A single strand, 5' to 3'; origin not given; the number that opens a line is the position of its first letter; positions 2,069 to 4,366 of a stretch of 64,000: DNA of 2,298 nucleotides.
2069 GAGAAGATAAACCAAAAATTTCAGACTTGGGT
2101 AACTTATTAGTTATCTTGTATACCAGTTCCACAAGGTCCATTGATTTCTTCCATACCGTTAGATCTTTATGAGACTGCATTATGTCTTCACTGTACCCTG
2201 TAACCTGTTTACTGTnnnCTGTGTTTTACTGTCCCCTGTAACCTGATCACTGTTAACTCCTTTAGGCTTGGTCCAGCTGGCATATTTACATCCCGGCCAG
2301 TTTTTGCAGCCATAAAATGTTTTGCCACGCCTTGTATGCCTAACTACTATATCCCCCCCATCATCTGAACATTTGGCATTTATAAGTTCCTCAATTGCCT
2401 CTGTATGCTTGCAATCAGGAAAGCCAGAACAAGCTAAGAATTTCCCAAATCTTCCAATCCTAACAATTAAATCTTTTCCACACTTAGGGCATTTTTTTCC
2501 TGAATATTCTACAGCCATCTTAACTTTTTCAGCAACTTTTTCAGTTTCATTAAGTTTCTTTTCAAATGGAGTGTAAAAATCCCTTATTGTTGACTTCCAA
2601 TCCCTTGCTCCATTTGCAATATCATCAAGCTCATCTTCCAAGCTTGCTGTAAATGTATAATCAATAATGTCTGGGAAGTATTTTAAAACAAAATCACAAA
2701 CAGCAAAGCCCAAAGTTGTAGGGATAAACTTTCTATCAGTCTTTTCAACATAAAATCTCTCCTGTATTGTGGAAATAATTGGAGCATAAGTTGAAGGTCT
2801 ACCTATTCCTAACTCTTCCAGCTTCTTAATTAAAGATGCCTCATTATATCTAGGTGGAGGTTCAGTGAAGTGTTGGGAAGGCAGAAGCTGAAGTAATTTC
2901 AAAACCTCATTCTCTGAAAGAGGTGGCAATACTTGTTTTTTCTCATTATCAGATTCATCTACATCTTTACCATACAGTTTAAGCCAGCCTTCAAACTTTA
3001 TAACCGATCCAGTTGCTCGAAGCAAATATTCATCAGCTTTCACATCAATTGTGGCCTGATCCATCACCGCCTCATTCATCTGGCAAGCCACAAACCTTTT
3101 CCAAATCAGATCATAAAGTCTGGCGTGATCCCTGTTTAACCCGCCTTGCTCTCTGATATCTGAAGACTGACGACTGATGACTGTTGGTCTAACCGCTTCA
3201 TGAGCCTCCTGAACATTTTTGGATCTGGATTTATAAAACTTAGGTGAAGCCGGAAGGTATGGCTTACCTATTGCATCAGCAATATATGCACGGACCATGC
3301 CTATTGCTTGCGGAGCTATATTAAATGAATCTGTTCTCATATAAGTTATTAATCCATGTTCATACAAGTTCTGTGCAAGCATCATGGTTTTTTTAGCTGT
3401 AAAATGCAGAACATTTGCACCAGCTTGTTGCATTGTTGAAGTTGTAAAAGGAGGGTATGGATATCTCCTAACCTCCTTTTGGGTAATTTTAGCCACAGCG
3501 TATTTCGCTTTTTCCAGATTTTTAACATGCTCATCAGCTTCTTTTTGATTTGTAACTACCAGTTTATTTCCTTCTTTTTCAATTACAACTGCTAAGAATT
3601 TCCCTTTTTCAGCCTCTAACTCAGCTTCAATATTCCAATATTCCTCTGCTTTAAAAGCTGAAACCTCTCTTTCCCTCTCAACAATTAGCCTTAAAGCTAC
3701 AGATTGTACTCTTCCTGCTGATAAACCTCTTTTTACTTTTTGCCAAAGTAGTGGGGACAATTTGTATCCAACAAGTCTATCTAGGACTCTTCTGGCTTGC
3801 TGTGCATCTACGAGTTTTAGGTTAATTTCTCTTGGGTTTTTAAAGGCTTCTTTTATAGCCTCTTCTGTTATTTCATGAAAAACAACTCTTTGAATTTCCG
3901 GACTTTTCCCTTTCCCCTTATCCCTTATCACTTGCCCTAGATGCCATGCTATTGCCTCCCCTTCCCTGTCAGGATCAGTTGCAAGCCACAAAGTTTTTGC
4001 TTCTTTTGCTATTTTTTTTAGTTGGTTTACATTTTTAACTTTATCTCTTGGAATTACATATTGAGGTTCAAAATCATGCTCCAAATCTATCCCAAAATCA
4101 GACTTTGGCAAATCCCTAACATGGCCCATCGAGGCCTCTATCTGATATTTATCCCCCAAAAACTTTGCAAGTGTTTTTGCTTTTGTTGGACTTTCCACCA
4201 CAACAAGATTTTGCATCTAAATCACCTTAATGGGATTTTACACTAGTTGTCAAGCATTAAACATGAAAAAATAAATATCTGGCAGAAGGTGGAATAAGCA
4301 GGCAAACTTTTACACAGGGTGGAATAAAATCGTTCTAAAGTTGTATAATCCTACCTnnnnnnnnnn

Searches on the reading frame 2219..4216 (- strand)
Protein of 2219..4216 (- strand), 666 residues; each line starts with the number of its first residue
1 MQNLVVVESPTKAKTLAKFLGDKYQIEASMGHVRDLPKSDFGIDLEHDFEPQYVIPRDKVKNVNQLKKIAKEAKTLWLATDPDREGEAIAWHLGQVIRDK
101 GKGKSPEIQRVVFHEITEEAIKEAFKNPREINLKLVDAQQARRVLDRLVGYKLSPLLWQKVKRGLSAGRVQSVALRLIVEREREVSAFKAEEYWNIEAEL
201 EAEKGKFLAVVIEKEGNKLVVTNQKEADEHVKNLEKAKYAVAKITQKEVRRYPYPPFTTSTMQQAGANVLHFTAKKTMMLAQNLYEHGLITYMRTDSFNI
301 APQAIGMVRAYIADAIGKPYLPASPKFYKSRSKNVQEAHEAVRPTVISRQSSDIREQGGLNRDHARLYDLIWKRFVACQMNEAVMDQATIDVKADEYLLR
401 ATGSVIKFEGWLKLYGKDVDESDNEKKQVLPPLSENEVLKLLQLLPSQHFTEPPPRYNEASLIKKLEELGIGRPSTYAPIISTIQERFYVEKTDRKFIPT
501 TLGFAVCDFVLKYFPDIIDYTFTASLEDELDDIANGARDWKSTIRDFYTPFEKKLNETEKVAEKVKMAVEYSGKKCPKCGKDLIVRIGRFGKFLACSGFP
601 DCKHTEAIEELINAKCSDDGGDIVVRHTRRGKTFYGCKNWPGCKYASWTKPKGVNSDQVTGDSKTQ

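Call 84: search_protein_families(library=pfam, proteins=[window:2219-4216:-], max_evalue=0.001)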
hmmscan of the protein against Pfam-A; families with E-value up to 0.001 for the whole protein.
window:2219-4216:- (666 aa): 3 families
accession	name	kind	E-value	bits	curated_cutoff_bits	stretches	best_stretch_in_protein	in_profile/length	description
PF01131.25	Topoisom_bac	-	1.6e-129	433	35.1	1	131-544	2-410/411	DNA topoisomerase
PF01396.24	Zn_ribbon_Top1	-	1.7e-25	89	32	2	574-609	2-37/39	Topoisomerase DNA binding C4 zinc finger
PF01751.28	Toprim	-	2.9e-23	82.3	23.1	1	4-116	2-96/96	Toprim domain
